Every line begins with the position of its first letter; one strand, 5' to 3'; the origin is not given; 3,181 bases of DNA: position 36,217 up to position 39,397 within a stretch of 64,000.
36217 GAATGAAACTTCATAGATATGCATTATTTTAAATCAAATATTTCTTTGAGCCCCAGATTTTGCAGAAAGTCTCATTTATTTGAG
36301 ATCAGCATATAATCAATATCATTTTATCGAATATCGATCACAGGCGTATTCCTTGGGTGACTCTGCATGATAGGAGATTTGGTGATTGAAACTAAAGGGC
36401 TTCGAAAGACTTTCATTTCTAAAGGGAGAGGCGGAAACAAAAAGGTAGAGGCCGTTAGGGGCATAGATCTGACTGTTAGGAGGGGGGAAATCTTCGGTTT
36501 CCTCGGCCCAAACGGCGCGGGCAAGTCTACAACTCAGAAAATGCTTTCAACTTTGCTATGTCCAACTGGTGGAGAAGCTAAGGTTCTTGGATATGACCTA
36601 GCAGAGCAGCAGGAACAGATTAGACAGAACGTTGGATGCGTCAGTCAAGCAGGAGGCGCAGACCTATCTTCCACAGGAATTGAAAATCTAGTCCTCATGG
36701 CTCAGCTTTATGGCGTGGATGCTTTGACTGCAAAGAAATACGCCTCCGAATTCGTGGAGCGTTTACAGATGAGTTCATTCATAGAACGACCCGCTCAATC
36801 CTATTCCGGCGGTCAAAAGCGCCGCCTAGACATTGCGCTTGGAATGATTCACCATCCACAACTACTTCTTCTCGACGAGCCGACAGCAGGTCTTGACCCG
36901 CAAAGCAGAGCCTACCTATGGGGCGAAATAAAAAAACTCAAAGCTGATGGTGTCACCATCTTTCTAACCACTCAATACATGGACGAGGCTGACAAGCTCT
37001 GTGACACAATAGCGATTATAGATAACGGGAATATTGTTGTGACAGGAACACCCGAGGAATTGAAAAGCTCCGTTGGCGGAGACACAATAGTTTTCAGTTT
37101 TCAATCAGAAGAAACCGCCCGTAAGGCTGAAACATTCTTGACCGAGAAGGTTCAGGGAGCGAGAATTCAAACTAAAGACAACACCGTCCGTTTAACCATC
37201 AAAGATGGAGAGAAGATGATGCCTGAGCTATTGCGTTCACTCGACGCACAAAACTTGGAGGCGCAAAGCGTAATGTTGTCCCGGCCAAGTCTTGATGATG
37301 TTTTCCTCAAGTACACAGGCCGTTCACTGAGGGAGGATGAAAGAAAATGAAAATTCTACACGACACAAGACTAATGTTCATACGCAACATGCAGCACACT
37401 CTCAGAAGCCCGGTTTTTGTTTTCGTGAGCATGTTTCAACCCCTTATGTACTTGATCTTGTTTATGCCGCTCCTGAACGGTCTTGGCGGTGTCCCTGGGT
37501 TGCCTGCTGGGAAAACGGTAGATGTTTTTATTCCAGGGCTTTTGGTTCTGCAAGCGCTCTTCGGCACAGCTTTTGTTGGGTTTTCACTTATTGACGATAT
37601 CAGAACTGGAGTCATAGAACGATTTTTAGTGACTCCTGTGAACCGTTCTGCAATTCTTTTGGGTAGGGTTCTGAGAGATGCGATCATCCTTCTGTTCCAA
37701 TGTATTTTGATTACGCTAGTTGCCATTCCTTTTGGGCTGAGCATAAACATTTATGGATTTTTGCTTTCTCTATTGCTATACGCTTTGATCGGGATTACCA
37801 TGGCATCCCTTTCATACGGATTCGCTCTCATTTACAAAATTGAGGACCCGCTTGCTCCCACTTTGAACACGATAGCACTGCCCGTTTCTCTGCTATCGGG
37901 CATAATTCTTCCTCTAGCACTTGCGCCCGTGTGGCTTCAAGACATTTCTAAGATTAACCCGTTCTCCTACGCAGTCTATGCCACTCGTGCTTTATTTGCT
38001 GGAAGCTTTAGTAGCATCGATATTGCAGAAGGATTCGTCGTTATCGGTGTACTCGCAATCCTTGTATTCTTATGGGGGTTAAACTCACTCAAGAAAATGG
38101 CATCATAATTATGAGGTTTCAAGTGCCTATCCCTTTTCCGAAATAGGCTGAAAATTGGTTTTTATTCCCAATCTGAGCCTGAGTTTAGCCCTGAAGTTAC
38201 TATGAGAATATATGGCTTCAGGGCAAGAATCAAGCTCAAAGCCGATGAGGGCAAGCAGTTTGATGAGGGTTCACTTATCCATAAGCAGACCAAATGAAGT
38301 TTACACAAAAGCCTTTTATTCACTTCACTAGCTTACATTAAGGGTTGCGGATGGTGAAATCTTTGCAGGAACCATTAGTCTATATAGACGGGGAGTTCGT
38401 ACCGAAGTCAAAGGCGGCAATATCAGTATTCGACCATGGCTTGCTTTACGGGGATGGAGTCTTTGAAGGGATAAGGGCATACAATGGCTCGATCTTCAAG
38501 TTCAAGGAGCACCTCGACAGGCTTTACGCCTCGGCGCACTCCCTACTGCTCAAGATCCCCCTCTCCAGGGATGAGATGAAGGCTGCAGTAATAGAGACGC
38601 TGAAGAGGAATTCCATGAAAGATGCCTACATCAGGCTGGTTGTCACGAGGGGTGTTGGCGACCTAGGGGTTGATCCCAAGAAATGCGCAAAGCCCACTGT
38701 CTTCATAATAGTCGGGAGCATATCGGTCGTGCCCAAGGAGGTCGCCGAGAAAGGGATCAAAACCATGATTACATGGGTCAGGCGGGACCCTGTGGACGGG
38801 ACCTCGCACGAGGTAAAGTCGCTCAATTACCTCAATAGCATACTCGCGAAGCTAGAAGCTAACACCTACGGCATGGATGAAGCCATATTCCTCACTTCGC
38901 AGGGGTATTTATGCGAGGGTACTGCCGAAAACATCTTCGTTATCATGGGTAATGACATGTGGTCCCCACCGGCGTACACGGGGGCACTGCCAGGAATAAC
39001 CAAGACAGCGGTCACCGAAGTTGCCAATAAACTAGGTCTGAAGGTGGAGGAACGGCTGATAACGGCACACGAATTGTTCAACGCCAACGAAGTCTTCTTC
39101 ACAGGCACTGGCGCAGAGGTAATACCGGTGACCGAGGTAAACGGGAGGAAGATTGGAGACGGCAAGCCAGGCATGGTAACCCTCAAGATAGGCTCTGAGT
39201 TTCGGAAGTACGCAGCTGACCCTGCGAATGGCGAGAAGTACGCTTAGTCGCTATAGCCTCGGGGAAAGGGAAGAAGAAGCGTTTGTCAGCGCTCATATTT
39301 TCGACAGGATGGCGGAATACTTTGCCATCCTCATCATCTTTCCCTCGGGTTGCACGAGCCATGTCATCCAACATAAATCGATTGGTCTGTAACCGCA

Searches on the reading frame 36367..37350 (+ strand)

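Call 82: search_protein_families(library=pfam, max_evalue=0.001, proteins=[window:36367-37350:+])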
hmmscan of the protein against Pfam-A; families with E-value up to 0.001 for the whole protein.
window:36367-37350:+ (327 aa): 3 families
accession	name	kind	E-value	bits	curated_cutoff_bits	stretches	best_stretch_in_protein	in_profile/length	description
PF00005.33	ABC_tran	-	5.9e-29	101.8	25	1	31-174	2-137/137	ABC transporter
PF13732.12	DrrA1-3_C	-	1.1e-11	45.8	27.4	1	227-317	1-81/81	ATP-binding protein DrrA1-3-like, C-terminal domain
PF13304.12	AAA_21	-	1.3e-08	35.7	27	1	131-203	223-298/304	AAA domain, putative AbiEii toxin, Type IV TA system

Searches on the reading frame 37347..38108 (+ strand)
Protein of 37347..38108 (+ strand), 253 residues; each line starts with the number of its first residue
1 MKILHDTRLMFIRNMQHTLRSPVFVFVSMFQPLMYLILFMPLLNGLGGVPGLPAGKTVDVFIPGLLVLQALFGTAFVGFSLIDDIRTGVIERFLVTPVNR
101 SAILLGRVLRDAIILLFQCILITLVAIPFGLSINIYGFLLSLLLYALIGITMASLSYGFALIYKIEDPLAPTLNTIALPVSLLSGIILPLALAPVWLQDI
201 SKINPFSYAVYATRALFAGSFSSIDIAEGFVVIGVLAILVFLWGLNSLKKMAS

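Call 82: search_protein_families(library=pfam, max_evalue=0.001, proteins=[window:37347-38108:+])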
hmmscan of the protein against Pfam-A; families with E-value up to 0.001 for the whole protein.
window:37347-38108:+ (253 aa): 2 families
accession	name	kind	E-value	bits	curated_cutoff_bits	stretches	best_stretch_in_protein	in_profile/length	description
PF01061.29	ABC2_membrane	-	1.1e-27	97.4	26.9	1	7-216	3-209/211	ABC-2 type transporter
PF12698.13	ABC2_membrane_3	-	2.1e-15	57.1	31.6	1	56-242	159-343/347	ABC-2 family transporter protein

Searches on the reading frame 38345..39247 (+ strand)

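Call 82: search_protein_families(library=pfam, max_evalue=0.001, proteins=[window:38345-39247:+])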
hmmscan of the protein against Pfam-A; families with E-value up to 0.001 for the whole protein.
window:38345-39247:+ (300 aa): 1 family
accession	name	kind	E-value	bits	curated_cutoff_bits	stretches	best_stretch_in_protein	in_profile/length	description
PF01063.24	Aminotran_4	-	1.5e-59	202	28.5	1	38-265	1-223/223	Amino-transferase class IV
